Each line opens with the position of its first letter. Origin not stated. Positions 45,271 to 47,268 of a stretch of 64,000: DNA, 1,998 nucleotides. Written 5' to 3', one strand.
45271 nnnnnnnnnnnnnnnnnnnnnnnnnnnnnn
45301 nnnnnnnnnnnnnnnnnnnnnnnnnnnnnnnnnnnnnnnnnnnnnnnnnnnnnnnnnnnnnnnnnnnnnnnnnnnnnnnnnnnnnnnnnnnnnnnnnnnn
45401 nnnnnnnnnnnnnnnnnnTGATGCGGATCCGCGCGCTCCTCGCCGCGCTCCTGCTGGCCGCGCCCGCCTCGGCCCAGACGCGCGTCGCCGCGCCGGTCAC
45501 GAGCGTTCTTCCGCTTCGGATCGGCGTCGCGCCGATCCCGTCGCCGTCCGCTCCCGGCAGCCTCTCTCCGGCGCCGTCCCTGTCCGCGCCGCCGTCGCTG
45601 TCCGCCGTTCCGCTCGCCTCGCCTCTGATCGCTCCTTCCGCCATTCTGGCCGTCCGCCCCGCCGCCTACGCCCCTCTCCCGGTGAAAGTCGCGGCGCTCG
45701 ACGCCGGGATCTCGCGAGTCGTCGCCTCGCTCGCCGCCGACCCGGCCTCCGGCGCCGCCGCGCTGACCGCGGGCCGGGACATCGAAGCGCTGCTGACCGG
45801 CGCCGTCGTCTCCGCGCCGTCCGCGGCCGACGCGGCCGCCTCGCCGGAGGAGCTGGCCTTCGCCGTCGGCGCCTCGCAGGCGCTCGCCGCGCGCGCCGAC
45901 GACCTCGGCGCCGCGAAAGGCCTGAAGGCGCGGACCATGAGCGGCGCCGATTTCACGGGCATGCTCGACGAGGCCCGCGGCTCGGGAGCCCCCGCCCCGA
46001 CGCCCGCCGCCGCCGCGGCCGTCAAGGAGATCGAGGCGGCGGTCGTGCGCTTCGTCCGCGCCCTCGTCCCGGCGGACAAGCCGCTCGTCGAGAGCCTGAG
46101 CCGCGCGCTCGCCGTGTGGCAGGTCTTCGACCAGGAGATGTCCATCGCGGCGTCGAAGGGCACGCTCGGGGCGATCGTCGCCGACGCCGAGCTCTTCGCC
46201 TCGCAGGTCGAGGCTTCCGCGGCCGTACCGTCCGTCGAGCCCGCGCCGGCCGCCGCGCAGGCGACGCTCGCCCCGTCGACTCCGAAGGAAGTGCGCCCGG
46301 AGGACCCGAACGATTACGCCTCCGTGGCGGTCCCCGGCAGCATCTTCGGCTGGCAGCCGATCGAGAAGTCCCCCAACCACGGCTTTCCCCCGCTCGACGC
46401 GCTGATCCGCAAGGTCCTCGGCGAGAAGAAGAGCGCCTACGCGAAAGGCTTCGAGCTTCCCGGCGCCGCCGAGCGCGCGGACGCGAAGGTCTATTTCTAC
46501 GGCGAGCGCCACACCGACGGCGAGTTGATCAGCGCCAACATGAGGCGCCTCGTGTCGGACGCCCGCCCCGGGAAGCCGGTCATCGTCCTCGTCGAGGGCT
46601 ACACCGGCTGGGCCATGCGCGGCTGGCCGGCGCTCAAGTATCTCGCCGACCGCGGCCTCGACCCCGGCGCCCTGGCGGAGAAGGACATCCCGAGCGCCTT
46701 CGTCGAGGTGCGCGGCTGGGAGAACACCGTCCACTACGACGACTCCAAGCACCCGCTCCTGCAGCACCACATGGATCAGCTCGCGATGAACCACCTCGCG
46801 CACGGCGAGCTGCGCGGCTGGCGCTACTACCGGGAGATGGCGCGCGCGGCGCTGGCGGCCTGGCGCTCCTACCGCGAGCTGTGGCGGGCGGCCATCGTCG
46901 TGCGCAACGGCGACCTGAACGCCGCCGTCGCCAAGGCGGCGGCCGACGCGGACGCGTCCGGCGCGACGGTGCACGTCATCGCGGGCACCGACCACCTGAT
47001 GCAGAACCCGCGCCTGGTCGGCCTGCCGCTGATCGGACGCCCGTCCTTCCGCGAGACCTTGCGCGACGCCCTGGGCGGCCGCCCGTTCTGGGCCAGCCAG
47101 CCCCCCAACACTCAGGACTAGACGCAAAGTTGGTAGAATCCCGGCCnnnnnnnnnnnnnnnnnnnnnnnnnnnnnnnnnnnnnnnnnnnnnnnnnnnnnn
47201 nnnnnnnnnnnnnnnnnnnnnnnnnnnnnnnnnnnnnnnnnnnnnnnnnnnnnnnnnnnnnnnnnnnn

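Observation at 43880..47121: Translationally coupled pair of secreted proteins: a novel HExxH protein and a ChaN/TIKI-like domain protein, heading an operon with an amidase, a GAF-PAS protein, YjbQ and a hydrolase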

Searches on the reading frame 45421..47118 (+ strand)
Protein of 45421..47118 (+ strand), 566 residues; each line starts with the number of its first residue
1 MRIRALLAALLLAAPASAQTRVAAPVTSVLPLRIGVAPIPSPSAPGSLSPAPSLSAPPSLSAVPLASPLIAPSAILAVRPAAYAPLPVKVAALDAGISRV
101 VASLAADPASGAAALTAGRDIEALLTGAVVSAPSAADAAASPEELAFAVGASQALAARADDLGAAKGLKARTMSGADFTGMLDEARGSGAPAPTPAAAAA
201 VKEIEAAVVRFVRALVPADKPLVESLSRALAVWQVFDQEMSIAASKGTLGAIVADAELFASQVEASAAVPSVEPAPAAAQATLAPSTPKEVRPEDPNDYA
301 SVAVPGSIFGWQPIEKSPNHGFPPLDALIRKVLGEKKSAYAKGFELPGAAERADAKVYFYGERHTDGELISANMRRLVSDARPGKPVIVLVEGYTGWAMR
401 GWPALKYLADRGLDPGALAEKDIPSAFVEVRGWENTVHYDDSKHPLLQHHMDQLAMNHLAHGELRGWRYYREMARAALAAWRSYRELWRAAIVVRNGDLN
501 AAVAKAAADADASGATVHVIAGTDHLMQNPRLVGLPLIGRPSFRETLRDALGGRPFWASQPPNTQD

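Call 6: search_protein_families(library=pfam, proteins=[window:45421-47118:+], max_evalue=1)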
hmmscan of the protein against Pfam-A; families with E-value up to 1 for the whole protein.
window:45421-47118:+ (566 aa): 0 families

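Call 7: search_protein_families(library=ncbifam, proteins=[window:45421-47118:+], max_evalue=1)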
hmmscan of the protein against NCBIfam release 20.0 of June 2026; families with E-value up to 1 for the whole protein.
window:45421-47118:+ (566 aa): 0 families

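Call 9: find_homologous_proteins(query=window:45421-47118:+)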
Query window:45421-47118:+ (566 aa): 71 proteins with E <= 0.001 among 8000 candidates.
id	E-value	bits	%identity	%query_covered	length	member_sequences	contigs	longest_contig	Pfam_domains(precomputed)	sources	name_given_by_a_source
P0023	0.0e+0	1201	100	100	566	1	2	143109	-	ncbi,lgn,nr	ncbi:MAG: hypothetical protein HYV14_13935 [Elusimicrobia bacterium]|nr:hypothetical protein [Elusim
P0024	0.0e+0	1041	86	97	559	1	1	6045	-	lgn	-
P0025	0.0e+0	1031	85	100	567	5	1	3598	-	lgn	-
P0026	0.0e+0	1029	87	99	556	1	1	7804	-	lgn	-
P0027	0.0e+0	1027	86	97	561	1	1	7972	-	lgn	-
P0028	0.0e+0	1026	84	97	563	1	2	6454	-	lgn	-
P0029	0.0e+0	1015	86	97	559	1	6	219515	-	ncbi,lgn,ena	-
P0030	0.0e+0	1013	84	97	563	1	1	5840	-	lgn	-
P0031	0.0e+0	1012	84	100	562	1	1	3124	-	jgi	jgi:hypothetical protein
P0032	0.0e+0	1012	85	97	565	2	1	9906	-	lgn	-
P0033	0.0e+0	1011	86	97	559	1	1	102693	-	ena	-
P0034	0.0e+0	1010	85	100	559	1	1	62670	-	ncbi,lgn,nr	ncbi:MAG: hypothetical protein HYX59_14430 [Elusimicrobia bacterium]|nr:hypothetical protein [Elusim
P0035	0.0e+0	1010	86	97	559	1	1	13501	-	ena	-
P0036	0.0e+0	1009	86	97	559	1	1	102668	-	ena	-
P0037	6.2e-294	994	83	100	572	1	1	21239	-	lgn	-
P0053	2.6e-218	744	65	97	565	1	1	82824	-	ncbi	-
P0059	7.9e-192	657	60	96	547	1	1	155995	-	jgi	jgi:hypothetical protein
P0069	1.9e-168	580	54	99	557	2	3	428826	-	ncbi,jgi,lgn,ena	jgi:hypothetical protein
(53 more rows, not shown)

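Call 15: search_solved_structures(query=A2, max_evalue=10, show_alignments=3)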
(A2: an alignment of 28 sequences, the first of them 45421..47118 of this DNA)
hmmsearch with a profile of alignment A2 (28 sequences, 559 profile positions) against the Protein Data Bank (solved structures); distinct sequences matched with E-value up to 10: 0.

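Call 18: find_encoding_contigs(protein=P0069, flank=8000, max_places=2)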
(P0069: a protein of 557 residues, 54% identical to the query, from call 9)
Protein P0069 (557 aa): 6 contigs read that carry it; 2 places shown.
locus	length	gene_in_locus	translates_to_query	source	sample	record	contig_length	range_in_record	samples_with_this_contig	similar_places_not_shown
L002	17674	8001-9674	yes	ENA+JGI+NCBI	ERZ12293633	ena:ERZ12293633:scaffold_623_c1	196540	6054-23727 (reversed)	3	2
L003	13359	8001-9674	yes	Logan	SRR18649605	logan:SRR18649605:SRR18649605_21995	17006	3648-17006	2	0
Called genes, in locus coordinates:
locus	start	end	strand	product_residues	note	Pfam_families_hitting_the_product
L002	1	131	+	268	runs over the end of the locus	PF21342:SoxA-TsdA_cyt-c, PF13442:Cytochrome_CBB3, PF00034:Cytochrom_C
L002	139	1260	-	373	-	-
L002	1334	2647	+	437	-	PF00696:AA_kinase, PF22468:ACT_9 (weak), PF13840:ACT_7, PF01842:ACT (weak), PF22468:ACT_9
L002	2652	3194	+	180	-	PF09346:SMI1_KNR4 (faint)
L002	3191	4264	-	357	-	-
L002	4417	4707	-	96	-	-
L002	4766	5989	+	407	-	-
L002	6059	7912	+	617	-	PF13091:PLDc_2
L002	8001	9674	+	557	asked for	-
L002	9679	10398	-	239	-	PF10014:2OG-Fe_Oxy_2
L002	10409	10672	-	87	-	PF05016:ParE_toxin (weak), PF06769:YoeB_toxin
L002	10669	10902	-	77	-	PF02604:PhdYeFM_antitox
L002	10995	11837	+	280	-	PF02749:QRPTase_N, PF01729:QRPTase_C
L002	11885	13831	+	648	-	PF02518:HATPase_c, PF13589:HATPase_c_3 (weak), PF09239:Topo-VIb_trans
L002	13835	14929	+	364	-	PF04406:TP6A_N, PF20768:Topo_VI_alpha, PF21180:TOP6A-Spo11_Toprim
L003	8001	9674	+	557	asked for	-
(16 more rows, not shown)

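Call 23: find_encoding_contigs(protein=P0059, flank=7000, max_places=1)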
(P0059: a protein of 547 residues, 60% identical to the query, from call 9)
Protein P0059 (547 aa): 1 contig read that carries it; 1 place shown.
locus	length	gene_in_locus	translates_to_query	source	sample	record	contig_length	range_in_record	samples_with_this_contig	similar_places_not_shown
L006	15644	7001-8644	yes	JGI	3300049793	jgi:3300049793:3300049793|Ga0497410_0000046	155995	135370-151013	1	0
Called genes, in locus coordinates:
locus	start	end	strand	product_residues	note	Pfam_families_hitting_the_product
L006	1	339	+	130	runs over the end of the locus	PF00072:Response_reg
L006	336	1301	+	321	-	-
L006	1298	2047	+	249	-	PF02511:Thy1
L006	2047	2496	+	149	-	PF00588:SpoU_methylase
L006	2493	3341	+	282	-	PF13527:Acetyltransf_9 (faint), PF13302:Acetyltransf_3, PF00583:Acetyltransf_1, PF13673:Acetyltransf_10 (weak), PF13508:Acetyltransf_7, PF08445:FR47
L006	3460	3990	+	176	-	-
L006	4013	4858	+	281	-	-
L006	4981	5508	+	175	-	-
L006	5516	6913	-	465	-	-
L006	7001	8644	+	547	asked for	-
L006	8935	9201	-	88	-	-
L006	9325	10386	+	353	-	-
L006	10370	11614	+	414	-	PF00483:NTP_transferase, PF07959:Fucose_pyrophosphorylase (faint), PF24894:Hexapep_GlmU, PF25247:LbH_GLGC, PF25084:LbH_EIF2B, PF25087:GMPPB_C (weak)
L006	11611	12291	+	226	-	PF00072:Response_reg, PF01627:Hpt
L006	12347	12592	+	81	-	PF13560:HTH_31, PF01381:HTH_3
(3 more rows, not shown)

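Call 26: predict_structure(alignment_id=A2)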
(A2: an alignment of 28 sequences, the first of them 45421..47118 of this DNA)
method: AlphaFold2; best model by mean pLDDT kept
length: 566 residues; sequences in the alignment: 28
mean_pLDDT: 80.7   pTM: 0.51
mean pLDDT of the five models: 80.7, 80.4, 77.7, 76.6, 75.3
residues with pLDDT >= 90: 329; 70-90: 109; 50-70: 37; < 50: 91
segments of 3 or more residues with pLDDT < 50: 17-83, 130-136, 272-287
pLDDT, mean of each block of 10 residues (from residue 1): 69 53 34 34 35 35 34 33 52 72 68 74 68 53 95 95 91 94 92 94 97 95 93 94 89 94 86 44 47 72 83 93 94 87 95 98 91 97 98 82 95 96 97 91 92 94 95 96 95 96 97 97 95 82 96 97 86
secondary structure, 60 per line:
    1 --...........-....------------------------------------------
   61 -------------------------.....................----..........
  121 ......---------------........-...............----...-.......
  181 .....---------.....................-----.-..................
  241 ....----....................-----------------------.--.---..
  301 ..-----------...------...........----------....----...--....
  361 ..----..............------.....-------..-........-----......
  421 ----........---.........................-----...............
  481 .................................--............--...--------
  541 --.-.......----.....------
elements in order: H3-13 H15-18 H86-106 H111-126 H142-149 H151-165 H175-185 H195-215 H223-244 H249-268 H299-302 H323-333 E344-347 E357-362 H367-380 E387-391 H402-409 H415-420 E428-432 H436-460 H466-513 E516-522 H523-526 H545-551 E556-560

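Call 38: find_encoding_contigs(protein=P0053, flank=7000, max_places=1)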
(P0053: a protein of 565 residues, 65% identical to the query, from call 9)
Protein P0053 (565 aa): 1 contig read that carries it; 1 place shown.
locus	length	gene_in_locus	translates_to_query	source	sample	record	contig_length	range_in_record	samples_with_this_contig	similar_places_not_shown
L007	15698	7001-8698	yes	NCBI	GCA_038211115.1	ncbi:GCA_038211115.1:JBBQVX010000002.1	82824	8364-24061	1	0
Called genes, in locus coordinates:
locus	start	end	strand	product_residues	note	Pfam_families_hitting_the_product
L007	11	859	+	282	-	-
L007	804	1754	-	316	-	-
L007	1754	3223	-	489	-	-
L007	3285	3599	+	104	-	PF13237:Fer4_10 (faint), PF14697:Fer4_21 (faint), PF12838:Fer4_7 (weak), PF13484:Fer4_16 (faint), PF00037:Fer4 (weak)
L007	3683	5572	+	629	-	PF13529:Peptidase_C39_2, PF00877:NLPC_P60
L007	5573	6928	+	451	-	PF01225:Mur_ligase, PF08245:Mur_ligase_M, PF02875:Mur_ligase_C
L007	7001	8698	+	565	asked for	-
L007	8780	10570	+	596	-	PF01520:Amidase_3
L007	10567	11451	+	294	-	PF01590:GAF, PF13185:GAF_2, PF13492:GAF_3, PF00989:PAS, PF08448:PAS_4 (weak)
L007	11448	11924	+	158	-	PF00578:AhpC-TSA, PF08534:Redoxin, PF13905:Thioredoxin_8 (faint)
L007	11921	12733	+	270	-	PF12146:Hydrolase_4 (faint), PF00561:Abhydrolase_1 (weak), PF12697:Abhydrolase_6 (weak)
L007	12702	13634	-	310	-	-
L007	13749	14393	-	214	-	PF00730:HhH-GPD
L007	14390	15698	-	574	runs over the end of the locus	PF00496:SBP_bac_5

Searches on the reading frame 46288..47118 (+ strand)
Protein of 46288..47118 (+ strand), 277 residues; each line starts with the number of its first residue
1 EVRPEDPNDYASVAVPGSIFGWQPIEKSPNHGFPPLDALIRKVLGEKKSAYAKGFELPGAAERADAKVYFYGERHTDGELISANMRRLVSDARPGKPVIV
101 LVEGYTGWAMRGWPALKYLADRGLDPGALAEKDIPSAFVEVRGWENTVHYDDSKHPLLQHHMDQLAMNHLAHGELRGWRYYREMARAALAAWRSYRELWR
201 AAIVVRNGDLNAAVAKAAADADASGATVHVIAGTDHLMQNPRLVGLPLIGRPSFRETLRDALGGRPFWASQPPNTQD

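Call 32: find_homologous_proteins(query=A3, max_evalue=0.01)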
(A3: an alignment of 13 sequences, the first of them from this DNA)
Query A3 (13 sequences) (277 aa, profile of the alignment): 28 proteins with E <= 0.01 among 8000 candidates.
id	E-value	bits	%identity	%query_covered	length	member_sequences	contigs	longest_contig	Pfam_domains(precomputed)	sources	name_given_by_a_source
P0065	4.9e-149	513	80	99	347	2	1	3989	-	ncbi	ncbi:MAG: hypothetical protein ABL955_05060, partial [Elusimicrobiota bacterium]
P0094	5.5e-148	510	79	100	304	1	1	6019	-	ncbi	ncbi:MAG: hypothetical protein COV48_01790, partial [Elusimicrobia bacterium CG11_big_fil_rev_8_21_1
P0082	8.4e-147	506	78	100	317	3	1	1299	-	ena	-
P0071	9.8e-147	505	75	99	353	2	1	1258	-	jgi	-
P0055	1.5e-146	505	83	100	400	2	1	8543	-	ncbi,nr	ncbi:MAG: hypothetical protein NUW21_14155, partial [Elusimicrobia bacterium]|nr:hypothetical protei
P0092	3.1e-136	471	65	99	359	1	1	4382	-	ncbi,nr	ncbi:MAG: hypothetical protein KGL74_12215, partial [Elusimicrobia bacterium]|nr:hypothetical protei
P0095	2.7e-131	455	62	98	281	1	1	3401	-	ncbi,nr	ncbi:MAG: hypothetical protein KGL53_16355, partial [Elusimicrobia bacterium]|nr:hypothetical protei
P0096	4.8e-96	339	61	75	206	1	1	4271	-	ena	-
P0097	1.2e-92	328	48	95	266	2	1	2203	-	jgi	-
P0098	4.0e-92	326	50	94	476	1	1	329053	-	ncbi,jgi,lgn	ncbi:MAG: hypothetical protein WC969_08180 [Elusimicrobiota bacterium]|jgi:hypothetical protein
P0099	2.2e-91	324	46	94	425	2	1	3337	-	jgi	jgi:hypothetical protein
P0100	2.7e-91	324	47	96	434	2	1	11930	-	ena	-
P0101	3.8e-91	323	47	95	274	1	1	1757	-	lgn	-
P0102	1.0e-90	322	45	95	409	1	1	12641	-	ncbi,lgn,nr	ncbi:MAG: hypothetical protein HY926_15095 [Elusimicrobia bacterium]|nr:hypothetical protein [Elusim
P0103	9.1e-90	319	48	94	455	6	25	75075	-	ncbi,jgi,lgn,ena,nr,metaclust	ncbi:MAG: hypothetical protein CO113_16115 [Elusimicrobia bacterium CG_4_9_14_3_um_filter_62_55]|nr:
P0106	3.4e-89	317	46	98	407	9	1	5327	-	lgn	-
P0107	3.3e-88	313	44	98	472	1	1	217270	-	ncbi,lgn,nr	ncbi:MAG: hypothetical protein HY927_14580 [Elusimicrobia bacterium]|nr:hypothetical protein [Elusim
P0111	1.1e-86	308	51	95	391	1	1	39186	-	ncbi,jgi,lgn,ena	ncbi:MAG: hypothetical protein WC728_15745 [Elusimicrobiota bacterium]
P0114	7.1e-78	280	41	94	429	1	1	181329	-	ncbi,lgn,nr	ncbi:MAG: hypothetical protein HY924_17125 [Elusimicrobia bacterium]|nr:hypothetical protein [Elusim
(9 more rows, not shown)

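Call 39: find_encoding_contigs(protein=P0098, flank=6000, max_places=1)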
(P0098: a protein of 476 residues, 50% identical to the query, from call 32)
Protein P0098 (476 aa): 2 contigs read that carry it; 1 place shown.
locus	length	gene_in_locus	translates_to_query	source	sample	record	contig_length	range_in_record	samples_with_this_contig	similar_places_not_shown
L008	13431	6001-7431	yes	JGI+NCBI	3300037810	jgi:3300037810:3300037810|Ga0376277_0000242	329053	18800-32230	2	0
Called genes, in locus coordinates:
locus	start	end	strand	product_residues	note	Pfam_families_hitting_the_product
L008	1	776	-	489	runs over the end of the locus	PF00361:Proton_antipo_M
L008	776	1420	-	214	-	PF00420:Oxidored_q2 (weak)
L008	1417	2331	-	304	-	PF00146:NADHdh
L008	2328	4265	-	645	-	PF00361:Proton_antipo_M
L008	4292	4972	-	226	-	PF12728:HTH_17, PF00359:PTS_EIIA_2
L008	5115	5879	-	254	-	-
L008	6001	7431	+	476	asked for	-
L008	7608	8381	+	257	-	-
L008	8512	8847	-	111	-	-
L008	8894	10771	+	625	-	PF01751:Toprim, PF01131:Topoisom_bac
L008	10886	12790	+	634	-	-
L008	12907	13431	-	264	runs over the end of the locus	PF03781:FGE-sulfatase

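Call 40: find_encoding_contigs(protein=P0107, flank=6000, max_places=1)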
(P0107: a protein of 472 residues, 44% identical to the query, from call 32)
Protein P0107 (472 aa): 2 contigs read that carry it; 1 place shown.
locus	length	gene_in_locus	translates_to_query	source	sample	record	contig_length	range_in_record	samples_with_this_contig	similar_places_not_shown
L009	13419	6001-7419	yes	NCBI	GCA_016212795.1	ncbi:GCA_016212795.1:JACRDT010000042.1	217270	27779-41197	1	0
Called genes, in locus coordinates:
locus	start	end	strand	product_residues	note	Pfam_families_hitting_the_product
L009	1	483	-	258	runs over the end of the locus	PF05050:Methyltransf_21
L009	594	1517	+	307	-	PF01145:Band_7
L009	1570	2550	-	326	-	PF01073:3Beta_HSD, PF01370:Epimerase, PF02719:Polysacc_synt_2 (faint), PF03435:Sacchrp_dh_NADP (weak), PF07993:NAD_binding_4, PF16363:GDP_Man_Dehyd, PF13460:NAD_binding_10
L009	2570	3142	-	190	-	PF00210:Ferritin (weak), PF02915:Rubrerythrin, PF21349:RUBY_RBDX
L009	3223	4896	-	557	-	PF00512:HisKA, PF02518:HATPase_c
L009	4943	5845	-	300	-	-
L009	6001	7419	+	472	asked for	-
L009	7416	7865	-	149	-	-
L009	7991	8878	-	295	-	-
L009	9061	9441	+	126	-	-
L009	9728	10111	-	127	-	-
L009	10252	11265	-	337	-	-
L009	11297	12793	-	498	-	-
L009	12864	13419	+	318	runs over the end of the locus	-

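Call 54: search_protein_families(library=pfam, proteins=[P0098, P0100, P0102, P0103, P0107, P0111, P0114, P0106, window:46288-47118:+], max_evalue=10)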
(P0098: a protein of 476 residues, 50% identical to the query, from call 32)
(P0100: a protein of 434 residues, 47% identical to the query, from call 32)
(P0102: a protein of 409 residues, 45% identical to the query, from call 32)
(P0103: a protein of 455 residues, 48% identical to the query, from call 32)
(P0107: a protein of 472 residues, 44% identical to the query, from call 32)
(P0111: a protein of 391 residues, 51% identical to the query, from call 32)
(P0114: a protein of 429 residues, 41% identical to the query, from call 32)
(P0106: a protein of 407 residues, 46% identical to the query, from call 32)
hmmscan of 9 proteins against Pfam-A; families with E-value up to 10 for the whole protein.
P0098 (476 aa): 0 families

P0100 (434 aa): 0 families

P0102 (409 aa): 0 families

P0103 (455 aa): 0 families

P0107 (472 aa): 0 families

P0111 (391 aa): 0 families

P0114 (429 aa): 1 family
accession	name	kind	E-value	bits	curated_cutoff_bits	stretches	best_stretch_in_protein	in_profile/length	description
PF17173.10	DUF5129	-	0.2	11.2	27.3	1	373-411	103-141/337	Domain of unknown function (DUF5129)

P0106 (407 aa): 0 families

window:46288-47118:+ (277 aa): 2 families
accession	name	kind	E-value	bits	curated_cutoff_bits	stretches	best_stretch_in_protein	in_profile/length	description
PF15451.11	DUF4632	-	0.26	11.8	27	1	110-137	29-56/71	Domain of unknown function (DUF4632)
PF23753.1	TPR_WDR11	-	0.99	8.7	27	1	169-232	282-346/404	WDR11 TPR domain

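Call 69: find_related_loci(query=A3, collection=metagenome_contigs, flank=7000)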
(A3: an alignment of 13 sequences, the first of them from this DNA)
Query A3 (277 aa) in metagenome_contigs; peptide patterns used: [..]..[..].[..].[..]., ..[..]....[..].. (x = any residue, [..] = any of these).
92 stretches matched a pattern; 16 encode a relative of the query (tblastn E <= 1e-3); 16 distinct loci.
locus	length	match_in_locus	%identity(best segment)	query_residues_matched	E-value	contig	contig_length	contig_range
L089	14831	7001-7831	91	1-277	3e-167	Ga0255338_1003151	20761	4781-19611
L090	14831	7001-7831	92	1-277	2e-159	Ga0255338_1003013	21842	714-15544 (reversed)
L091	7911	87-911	81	1-275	6e-145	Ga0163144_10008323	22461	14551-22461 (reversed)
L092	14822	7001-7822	79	4-277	6e-141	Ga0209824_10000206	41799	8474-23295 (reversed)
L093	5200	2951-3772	77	4-277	7e-141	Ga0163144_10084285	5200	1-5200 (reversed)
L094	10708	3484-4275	67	4-268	2e-107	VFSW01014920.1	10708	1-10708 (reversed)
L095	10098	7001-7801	64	4-268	4e-104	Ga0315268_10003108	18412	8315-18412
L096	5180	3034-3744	58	4-275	6e-85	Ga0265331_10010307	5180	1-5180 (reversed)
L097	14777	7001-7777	48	17-275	3e-75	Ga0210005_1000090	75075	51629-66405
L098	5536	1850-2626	48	17-275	3e-75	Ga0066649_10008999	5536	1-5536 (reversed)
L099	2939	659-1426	48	15-275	1e-74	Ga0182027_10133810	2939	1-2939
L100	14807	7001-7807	48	8-275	2e-71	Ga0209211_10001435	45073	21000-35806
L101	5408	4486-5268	45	15-275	9e-71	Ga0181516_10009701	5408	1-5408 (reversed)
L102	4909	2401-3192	46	14-276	8e-68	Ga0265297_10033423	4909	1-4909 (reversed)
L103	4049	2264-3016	48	15-277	2e-67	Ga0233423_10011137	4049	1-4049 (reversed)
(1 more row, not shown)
